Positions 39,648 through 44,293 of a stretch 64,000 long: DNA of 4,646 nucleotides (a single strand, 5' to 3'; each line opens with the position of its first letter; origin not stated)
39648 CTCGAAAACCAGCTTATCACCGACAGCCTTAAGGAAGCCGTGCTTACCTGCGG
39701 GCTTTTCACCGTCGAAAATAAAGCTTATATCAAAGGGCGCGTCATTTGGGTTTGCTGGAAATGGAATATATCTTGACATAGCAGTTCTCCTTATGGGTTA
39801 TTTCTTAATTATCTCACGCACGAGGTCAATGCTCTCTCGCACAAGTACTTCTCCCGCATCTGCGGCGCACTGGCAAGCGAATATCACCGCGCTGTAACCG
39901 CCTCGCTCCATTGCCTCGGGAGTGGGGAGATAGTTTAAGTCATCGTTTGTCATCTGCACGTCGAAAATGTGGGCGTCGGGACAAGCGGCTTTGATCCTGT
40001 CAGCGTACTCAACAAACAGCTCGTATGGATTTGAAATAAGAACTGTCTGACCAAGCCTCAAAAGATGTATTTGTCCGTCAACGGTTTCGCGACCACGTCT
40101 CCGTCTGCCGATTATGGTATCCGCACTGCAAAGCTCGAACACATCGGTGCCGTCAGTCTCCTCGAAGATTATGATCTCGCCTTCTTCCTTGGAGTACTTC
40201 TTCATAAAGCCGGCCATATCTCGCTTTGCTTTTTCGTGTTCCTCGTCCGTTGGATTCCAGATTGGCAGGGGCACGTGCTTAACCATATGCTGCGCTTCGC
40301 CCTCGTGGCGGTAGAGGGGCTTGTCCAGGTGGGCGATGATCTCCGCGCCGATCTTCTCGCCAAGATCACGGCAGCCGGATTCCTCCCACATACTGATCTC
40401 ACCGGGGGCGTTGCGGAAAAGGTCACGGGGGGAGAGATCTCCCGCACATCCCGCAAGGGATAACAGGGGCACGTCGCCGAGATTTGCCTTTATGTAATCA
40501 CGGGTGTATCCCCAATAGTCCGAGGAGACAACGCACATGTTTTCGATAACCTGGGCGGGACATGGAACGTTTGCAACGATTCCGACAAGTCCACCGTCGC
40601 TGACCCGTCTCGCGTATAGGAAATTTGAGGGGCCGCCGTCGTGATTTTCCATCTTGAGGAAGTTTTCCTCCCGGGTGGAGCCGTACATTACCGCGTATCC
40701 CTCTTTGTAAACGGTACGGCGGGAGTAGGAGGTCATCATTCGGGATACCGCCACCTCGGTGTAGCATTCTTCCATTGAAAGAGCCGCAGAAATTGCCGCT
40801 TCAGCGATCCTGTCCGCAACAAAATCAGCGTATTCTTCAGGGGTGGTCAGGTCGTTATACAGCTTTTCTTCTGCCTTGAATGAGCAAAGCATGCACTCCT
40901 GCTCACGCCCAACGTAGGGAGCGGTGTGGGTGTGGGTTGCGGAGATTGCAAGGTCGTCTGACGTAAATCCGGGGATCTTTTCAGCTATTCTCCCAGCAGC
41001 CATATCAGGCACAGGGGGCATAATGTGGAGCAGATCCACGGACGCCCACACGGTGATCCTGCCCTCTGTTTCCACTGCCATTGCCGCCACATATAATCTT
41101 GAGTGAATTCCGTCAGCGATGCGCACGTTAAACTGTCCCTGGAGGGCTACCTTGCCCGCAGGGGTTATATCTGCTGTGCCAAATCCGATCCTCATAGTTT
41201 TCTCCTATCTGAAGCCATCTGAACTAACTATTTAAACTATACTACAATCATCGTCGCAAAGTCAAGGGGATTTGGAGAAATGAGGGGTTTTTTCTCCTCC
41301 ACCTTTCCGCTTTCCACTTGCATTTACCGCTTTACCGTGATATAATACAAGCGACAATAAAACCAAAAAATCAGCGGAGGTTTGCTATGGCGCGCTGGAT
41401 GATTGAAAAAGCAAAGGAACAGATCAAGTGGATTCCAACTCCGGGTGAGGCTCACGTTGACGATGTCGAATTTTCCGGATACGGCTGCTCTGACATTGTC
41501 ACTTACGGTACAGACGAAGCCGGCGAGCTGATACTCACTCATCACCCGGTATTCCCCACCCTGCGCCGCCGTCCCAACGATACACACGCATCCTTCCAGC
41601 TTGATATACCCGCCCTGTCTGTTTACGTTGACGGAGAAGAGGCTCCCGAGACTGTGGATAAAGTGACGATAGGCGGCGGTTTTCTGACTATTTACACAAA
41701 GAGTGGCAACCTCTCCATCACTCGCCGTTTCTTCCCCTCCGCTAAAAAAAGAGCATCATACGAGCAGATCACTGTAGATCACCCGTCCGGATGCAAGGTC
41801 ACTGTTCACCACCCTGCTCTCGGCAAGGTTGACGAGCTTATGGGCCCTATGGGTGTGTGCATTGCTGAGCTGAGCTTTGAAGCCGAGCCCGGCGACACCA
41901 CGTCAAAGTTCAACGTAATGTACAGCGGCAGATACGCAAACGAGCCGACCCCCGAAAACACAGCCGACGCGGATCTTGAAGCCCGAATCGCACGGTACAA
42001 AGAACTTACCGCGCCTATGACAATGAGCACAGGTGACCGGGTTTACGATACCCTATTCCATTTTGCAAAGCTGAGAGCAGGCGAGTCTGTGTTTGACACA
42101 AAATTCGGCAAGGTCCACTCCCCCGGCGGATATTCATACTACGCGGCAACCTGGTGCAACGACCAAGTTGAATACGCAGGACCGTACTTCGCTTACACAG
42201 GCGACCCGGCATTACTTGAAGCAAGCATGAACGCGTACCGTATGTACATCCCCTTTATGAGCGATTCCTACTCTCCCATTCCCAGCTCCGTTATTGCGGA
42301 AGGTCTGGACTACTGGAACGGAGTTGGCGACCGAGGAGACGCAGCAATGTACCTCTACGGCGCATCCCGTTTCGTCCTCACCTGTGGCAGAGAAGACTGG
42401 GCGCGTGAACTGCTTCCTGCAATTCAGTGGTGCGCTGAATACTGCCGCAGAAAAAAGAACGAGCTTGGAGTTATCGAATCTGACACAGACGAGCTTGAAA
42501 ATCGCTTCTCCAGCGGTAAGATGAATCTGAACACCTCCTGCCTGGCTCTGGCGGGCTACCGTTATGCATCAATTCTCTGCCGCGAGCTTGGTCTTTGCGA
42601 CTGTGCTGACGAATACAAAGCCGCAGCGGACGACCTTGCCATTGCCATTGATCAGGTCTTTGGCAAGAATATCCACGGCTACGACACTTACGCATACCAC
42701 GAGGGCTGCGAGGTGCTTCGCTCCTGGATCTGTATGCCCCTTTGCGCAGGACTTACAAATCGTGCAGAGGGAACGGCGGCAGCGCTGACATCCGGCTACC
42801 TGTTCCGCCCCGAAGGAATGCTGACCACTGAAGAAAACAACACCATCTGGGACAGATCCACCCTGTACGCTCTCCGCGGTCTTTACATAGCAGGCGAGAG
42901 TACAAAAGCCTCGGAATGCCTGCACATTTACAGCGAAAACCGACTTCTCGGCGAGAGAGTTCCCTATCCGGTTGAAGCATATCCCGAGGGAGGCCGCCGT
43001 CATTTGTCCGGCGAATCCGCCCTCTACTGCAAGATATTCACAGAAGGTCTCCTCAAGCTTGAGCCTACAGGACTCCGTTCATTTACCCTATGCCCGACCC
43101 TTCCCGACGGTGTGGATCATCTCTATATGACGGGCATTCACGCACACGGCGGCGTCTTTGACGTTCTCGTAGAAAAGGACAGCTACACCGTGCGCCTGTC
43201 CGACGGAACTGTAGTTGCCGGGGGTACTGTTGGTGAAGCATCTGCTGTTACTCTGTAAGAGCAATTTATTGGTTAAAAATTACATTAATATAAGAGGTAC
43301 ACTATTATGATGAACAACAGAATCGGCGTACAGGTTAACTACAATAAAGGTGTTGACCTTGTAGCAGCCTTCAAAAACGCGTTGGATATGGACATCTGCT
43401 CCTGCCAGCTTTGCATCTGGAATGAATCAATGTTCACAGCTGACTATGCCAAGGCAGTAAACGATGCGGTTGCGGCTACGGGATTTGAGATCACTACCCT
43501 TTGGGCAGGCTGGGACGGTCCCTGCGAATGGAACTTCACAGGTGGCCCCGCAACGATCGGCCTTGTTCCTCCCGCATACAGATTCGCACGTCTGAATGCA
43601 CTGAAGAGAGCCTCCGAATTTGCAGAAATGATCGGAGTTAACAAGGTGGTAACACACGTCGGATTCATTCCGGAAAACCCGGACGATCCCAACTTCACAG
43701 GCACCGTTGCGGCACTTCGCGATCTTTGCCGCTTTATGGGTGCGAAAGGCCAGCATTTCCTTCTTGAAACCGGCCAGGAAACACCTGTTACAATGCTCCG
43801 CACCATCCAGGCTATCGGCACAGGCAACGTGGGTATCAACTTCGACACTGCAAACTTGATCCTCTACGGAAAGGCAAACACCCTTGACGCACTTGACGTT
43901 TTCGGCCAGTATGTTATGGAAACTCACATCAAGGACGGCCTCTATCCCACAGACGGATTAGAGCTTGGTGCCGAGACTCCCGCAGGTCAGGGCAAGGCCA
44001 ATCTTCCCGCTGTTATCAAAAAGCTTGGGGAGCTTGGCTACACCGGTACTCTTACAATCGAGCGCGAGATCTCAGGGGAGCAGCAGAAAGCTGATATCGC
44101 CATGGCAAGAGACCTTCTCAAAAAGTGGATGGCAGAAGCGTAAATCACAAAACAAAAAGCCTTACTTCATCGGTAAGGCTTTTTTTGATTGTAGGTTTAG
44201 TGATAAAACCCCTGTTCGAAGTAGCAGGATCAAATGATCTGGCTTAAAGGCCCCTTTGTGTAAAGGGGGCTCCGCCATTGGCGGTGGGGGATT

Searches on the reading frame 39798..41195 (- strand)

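Call 71: search_protein_families(library=pfam, proteins=[window:39798-41195:-], max_evalue=0.0001)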
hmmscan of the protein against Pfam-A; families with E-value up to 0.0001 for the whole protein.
window:39798-41195:- (465 aa): 1 family
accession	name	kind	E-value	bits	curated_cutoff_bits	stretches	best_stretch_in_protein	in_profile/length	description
PF04734.18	Ceramidase_alk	-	3.6e-08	33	32.1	1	2-93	2-98/509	Neutral/alkaline non-lysosomal ceramidase, N-terminal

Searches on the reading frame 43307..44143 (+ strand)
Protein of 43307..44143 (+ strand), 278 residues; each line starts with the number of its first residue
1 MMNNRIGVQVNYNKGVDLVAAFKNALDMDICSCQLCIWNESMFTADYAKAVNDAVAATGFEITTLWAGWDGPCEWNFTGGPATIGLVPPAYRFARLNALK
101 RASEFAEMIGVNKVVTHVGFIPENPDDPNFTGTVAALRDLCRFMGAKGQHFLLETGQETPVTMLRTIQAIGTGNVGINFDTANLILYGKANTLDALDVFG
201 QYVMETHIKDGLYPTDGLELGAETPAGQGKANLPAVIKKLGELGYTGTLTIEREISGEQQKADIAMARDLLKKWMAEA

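Call 71: search_protein_families(library=pfam, proteins=[window:43307-44143:+], max_evalue=0.0001)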
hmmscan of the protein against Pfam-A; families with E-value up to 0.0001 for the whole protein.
window:43307-44143:+ (278 aa): 1 family
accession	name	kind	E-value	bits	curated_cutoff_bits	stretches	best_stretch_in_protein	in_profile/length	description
PF01261.30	AP_endonuc_2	-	4.7e-23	82.6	31.1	1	34-269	13-244/249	Xylose isomerase-like TIM barrel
